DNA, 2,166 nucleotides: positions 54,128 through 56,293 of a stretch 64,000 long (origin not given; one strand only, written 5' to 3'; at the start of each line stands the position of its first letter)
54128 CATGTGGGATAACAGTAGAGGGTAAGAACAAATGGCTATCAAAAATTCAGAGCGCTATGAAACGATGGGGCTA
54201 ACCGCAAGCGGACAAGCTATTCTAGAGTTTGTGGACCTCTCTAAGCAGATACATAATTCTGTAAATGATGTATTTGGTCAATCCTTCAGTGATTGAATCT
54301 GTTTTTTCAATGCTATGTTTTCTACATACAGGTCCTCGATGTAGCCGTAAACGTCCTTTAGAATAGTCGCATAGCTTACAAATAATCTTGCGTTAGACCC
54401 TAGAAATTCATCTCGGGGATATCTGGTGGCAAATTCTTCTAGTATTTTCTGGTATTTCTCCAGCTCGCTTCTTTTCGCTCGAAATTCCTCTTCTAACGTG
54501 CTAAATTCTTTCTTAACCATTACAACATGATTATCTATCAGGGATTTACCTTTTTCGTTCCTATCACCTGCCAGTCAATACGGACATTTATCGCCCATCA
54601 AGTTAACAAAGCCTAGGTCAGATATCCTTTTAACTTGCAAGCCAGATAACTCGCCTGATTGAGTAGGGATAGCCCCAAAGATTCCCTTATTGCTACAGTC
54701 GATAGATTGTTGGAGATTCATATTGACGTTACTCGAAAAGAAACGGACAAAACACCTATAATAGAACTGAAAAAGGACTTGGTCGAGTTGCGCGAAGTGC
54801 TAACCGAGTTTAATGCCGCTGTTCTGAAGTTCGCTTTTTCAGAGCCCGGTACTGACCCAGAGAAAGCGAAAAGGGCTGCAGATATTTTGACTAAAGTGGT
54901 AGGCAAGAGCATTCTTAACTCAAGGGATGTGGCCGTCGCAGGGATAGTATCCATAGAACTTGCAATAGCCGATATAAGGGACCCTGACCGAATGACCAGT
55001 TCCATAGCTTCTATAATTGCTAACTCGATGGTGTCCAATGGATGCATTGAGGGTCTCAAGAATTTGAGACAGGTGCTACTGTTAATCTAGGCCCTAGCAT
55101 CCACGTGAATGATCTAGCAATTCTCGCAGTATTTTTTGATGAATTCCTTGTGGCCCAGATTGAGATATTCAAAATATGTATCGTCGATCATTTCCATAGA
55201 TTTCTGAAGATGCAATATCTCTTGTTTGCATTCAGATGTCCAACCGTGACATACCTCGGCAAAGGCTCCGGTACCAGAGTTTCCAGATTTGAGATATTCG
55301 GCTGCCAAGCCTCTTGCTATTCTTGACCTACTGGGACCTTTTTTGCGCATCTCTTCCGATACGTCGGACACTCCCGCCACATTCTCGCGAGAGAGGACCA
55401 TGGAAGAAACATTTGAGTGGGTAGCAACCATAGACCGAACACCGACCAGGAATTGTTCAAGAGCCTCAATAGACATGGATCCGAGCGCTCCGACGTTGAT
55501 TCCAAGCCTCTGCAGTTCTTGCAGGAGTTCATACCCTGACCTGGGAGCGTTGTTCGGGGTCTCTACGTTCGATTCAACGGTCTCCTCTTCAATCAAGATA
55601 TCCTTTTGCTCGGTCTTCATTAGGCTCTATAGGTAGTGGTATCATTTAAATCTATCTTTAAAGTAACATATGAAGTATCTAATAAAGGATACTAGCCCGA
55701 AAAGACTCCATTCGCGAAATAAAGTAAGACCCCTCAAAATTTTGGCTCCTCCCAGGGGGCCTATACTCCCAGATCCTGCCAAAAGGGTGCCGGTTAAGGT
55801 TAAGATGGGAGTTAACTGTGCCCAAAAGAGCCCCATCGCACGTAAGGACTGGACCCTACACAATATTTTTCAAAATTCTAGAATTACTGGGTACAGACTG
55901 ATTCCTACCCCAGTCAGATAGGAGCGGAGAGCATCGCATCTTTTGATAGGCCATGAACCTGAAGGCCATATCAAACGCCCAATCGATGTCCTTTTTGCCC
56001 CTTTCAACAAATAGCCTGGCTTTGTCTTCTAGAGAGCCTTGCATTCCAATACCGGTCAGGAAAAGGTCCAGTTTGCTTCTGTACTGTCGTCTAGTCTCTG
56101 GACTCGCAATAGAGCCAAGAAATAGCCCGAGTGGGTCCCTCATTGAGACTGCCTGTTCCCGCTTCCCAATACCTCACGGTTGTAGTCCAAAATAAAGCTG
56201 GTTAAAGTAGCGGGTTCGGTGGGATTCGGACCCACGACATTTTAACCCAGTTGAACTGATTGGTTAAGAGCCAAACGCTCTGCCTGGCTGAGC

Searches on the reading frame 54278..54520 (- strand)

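Call 54: search_protein_families(library=pfam, proteins=[window:54278-54520:-], max_evalue=1)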
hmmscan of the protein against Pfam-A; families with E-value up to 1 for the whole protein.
window:54278-54520:- (80 aa): 3 families
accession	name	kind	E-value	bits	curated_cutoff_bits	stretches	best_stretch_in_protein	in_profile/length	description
PF07989.16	Cnn_1N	-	0.018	15.7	28.5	0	59-79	36-56/74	Centrosomin N-terminal motif 1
PF05103.18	DivIVA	-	0.096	13.1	28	0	53-79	26-52/131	DivIVA protein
PF13863.11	DUF4200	-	0.38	11.5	29.7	0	3-45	19-59/119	Domain of unknown function (DUF4200)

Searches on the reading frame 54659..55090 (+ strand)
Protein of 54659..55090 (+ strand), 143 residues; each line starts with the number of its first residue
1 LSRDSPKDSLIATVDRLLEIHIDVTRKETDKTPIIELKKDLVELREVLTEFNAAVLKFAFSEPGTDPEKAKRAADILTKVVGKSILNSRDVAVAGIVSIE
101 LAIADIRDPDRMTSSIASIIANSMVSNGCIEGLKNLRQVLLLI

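Call 54: search_protein_families(library=pfam, proteins=[window:54659-55090:+], max_evalue=1)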
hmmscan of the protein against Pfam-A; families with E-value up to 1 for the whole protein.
window:54659-55090:+ (143 aa): 1 family
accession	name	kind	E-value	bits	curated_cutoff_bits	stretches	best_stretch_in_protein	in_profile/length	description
PF23357.1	DUF7088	-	0.13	12.9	27.8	1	20-79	22-79/105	Domain of unknown function (DUF7088)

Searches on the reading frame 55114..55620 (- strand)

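Call 54: search_protein_families(library=pfam, proteins=[window:55114-55620:-], max_evalue=1)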
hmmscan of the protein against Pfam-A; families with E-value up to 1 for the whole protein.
window:55114-55620:- (168 aa): 1 family
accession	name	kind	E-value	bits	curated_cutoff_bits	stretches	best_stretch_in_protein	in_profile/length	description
PF20129.4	DUF6519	-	0.059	12.4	22.4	1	95-146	494-545/593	Family of unknown function (DUF6519)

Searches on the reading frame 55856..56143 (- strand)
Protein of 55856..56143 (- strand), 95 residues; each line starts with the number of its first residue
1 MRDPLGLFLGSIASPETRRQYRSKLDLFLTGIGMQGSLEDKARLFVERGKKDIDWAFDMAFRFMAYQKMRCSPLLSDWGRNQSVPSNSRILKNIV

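Call 54: search_protein_families(library=pfam, proteins=[window:55856-56143:-], max_evalue=1)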
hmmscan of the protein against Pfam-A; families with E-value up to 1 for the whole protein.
window:55856-56143:- (95 aa): 2 families
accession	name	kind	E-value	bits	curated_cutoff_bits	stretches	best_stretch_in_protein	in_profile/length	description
PF03268.19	DUF267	-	0.12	11.7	25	1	52-93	61-102/360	Caenorhabditis protein of unknown function, DUF267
PF14290.11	SDH5_plant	-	0.21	11.9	25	1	64-80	203-219/237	Succinate dehydrogenase subunit 5, mitochondrial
